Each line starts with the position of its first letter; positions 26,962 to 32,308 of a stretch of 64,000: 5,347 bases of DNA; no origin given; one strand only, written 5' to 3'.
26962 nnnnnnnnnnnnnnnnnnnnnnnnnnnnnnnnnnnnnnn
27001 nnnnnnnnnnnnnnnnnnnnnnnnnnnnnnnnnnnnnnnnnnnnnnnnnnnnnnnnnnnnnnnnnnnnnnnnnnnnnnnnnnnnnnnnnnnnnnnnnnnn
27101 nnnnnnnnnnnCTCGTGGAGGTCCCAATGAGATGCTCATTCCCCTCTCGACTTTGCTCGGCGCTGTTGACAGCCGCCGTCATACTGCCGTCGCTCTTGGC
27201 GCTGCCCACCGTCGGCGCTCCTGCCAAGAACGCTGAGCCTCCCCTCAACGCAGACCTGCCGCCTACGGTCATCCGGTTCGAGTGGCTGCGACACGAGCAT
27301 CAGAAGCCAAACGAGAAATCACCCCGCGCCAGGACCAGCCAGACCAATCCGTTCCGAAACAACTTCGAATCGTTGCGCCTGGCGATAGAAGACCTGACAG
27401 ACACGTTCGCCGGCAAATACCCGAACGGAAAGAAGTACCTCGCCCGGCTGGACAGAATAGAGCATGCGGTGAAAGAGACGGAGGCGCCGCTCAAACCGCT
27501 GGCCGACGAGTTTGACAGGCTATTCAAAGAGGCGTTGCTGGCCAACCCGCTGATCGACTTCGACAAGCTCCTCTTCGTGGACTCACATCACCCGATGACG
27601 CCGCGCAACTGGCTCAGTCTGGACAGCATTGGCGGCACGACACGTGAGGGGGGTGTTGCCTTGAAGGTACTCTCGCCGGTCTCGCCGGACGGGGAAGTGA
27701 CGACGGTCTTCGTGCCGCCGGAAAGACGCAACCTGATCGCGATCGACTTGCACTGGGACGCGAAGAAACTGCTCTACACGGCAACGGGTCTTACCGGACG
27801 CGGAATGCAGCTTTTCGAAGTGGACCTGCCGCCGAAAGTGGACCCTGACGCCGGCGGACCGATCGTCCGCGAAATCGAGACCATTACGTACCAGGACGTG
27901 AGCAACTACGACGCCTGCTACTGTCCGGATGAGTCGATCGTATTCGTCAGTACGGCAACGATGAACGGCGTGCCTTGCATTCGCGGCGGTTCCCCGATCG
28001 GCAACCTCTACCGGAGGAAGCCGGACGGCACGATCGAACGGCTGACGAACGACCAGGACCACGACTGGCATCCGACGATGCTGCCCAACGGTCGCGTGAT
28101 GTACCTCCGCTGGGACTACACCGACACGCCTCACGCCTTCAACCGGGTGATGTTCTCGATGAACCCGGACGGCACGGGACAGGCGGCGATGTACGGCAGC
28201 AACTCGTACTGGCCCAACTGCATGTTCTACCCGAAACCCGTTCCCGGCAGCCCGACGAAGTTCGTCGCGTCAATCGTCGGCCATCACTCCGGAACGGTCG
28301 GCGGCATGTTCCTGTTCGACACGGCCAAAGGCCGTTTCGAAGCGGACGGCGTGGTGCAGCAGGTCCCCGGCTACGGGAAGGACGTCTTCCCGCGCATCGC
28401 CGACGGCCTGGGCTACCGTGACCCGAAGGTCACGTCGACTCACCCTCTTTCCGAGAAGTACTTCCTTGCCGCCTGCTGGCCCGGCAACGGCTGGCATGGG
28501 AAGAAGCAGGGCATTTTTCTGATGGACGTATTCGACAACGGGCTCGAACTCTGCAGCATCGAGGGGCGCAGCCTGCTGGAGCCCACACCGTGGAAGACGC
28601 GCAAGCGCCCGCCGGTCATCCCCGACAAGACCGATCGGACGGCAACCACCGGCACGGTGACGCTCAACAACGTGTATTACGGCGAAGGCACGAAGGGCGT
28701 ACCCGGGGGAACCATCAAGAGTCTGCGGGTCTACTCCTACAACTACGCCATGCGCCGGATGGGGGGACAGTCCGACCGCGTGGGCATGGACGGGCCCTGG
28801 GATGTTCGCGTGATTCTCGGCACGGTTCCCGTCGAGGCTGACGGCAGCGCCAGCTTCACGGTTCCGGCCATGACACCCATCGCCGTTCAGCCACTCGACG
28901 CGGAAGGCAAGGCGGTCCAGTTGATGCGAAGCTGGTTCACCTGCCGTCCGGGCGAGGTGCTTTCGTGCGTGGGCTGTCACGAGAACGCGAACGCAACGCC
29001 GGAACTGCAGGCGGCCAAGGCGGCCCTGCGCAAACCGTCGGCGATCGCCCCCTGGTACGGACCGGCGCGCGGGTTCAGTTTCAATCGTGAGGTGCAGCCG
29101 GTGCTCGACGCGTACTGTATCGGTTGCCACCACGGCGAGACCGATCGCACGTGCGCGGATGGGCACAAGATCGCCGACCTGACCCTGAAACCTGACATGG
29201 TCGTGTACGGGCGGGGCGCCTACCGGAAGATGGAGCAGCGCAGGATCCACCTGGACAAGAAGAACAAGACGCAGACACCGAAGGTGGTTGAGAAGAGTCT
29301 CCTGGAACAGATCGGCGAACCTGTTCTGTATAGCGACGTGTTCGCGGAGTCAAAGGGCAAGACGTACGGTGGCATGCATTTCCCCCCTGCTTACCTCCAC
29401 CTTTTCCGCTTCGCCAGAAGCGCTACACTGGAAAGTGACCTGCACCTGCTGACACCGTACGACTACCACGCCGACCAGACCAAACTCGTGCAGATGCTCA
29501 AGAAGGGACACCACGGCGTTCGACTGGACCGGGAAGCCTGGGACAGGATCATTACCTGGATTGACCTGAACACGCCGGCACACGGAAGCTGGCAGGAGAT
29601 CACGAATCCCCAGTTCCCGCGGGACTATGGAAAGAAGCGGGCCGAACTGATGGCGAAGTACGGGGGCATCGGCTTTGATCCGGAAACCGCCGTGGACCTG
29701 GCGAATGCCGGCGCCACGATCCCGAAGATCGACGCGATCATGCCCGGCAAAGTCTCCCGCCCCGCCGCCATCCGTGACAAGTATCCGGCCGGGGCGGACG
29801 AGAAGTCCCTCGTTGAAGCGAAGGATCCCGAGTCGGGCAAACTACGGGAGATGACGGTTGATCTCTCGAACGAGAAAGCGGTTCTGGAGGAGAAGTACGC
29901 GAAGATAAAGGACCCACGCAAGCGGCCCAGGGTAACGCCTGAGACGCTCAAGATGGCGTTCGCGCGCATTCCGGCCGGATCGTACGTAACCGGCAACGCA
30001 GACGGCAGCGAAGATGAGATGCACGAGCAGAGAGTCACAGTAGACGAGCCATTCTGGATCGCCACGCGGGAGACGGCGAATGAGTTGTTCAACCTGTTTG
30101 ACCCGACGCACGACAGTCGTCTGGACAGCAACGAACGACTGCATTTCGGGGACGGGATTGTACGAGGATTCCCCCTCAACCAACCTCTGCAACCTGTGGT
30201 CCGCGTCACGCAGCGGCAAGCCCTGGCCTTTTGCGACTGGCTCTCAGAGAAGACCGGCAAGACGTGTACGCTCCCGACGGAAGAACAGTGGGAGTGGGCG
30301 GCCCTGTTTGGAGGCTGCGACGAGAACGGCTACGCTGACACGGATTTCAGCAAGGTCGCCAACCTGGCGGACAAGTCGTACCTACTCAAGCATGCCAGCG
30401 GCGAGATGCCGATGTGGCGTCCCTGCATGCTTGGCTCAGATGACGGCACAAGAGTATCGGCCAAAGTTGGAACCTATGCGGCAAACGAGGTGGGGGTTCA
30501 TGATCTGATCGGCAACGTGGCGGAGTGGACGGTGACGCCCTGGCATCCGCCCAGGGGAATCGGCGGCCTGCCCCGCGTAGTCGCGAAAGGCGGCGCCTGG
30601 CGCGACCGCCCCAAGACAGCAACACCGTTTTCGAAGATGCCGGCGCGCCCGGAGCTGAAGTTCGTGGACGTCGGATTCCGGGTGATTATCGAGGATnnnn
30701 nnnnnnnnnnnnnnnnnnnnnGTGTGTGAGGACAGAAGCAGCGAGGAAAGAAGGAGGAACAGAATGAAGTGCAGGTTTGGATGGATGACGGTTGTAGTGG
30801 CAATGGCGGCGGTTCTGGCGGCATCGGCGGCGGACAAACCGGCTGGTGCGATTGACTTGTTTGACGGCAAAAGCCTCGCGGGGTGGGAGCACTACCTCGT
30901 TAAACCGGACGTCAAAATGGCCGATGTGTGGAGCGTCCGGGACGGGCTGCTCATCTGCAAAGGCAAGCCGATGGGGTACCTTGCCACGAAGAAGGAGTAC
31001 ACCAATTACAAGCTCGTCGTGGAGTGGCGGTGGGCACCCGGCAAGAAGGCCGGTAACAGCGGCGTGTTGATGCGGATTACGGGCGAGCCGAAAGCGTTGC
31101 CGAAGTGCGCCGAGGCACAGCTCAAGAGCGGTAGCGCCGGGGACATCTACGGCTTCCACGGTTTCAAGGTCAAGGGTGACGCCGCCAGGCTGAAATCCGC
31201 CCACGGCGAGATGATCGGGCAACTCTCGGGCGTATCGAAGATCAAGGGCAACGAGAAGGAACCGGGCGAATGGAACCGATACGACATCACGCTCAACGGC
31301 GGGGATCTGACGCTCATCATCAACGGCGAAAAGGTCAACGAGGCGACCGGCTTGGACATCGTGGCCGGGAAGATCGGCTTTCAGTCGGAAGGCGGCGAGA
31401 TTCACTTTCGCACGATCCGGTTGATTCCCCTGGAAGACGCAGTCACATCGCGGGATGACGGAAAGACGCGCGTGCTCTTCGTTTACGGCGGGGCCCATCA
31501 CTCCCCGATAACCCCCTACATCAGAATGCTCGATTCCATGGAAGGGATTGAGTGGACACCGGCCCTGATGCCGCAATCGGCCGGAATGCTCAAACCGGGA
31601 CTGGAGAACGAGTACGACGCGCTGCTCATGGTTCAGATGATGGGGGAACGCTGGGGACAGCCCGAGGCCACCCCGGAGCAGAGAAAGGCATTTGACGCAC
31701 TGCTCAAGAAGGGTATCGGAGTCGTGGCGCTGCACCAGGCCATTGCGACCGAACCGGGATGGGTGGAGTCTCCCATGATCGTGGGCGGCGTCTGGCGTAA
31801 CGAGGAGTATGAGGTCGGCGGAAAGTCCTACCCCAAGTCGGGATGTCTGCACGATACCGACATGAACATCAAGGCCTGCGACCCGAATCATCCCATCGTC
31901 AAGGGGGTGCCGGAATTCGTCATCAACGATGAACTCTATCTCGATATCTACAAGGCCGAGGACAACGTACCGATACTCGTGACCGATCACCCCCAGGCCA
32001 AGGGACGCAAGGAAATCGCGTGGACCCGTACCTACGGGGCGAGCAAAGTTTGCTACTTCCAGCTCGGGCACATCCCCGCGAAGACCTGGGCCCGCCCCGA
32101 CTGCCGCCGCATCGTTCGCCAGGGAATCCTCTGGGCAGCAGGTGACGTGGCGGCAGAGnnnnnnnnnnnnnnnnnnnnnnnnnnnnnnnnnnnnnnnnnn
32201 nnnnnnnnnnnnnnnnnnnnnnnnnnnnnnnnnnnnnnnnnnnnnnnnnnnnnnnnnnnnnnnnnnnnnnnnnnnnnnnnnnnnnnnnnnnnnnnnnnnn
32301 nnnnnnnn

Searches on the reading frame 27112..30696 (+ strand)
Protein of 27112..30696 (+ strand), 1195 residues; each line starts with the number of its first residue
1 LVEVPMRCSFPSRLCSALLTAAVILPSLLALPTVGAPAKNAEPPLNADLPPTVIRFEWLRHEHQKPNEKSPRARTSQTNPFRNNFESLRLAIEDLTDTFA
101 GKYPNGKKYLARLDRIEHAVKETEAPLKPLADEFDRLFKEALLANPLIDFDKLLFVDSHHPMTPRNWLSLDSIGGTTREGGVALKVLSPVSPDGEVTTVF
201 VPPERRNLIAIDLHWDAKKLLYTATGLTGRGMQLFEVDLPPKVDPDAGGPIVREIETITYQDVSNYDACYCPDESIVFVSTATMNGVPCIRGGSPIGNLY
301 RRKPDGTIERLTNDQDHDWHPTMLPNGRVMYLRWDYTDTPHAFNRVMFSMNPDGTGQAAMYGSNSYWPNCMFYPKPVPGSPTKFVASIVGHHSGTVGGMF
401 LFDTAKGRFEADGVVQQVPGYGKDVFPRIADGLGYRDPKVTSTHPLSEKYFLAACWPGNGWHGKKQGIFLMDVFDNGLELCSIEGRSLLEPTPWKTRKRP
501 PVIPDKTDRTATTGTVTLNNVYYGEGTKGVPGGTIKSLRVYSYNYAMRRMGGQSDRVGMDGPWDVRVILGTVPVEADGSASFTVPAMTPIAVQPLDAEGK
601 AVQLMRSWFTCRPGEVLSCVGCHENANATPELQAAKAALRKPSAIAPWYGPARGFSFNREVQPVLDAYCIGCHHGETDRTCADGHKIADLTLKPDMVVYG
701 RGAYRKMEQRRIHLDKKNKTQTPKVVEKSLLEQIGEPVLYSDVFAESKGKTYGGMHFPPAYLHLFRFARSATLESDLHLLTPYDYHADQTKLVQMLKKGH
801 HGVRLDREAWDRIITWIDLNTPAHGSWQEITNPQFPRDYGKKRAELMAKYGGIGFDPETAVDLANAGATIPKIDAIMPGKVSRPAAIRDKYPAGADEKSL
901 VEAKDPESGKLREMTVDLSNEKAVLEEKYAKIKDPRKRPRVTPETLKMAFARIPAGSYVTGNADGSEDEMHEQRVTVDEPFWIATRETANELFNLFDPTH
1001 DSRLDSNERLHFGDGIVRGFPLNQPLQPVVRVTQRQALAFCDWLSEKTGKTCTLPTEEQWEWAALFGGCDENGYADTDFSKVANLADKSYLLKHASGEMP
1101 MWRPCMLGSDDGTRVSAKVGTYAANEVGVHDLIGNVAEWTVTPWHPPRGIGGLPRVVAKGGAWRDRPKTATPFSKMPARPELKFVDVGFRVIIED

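Call 23: search_protein_families(library=pfam, proteins=[window:27112-30696:+], max_evalue=0.0001)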
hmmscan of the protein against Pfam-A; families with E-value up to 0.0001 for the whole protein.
window:27112-30696:+ (1195 aa): 2 families
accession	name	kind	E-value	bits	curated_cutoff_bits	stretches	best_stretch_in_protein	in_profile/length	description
PF18582.6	HZS_alpha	-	1.9e-31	108.9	26.6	1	533-624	1-98/98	Hydrazine synthase alpha subunit middle domain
PF03781.23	FGE-sulfatase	-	6.4e-28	98.5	23.3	1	952-1192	7-254/255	Sulfatase-modifying factor enzyme 1-like domain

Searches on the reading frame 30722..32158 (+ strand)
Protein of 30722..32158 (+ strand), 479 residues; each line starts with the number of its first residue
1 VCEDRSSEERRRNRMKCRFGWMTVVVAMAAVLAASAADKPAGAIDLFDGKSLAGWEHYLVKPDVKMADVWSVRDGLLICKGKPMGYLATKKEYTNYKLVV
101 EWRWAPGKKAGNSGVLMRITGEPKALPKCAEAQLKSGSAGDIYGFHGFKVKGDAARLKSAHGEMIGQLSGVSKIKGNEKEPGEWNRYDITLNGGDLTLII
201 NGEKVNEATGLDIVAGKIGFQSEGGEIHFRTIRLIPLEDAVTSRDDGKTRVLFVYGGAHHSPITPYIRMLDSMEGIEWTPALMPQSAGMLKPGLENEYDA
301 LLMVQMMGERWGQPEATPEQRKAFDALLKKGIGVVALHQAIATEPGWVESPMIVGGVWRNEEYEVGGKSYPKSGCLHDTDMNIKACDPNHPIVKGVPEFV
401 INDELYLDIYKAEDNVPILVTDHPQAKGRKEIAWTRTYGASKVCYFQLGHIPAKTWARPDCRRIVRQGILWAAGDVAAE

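Call 22: search_protein_families(library=pfam, proteins=[window:30722-32158:+], max_evalue=0.0001)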
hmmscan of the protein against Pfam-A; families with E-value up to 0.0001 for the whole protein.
window:30722-32158:+ (479 aa): 2 families
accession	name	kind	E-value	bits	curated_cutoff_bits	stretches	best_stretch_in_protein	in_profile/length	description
PF06439.18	3keto-disac_hyd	-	9.9e-37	127.2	26.8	1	42-234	1-186/187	3-keto-disaccharide hydrolase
PF06283.17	ThuA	-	3.9e-26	93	33.4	1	250-472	1-209/209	Trehalose utilisation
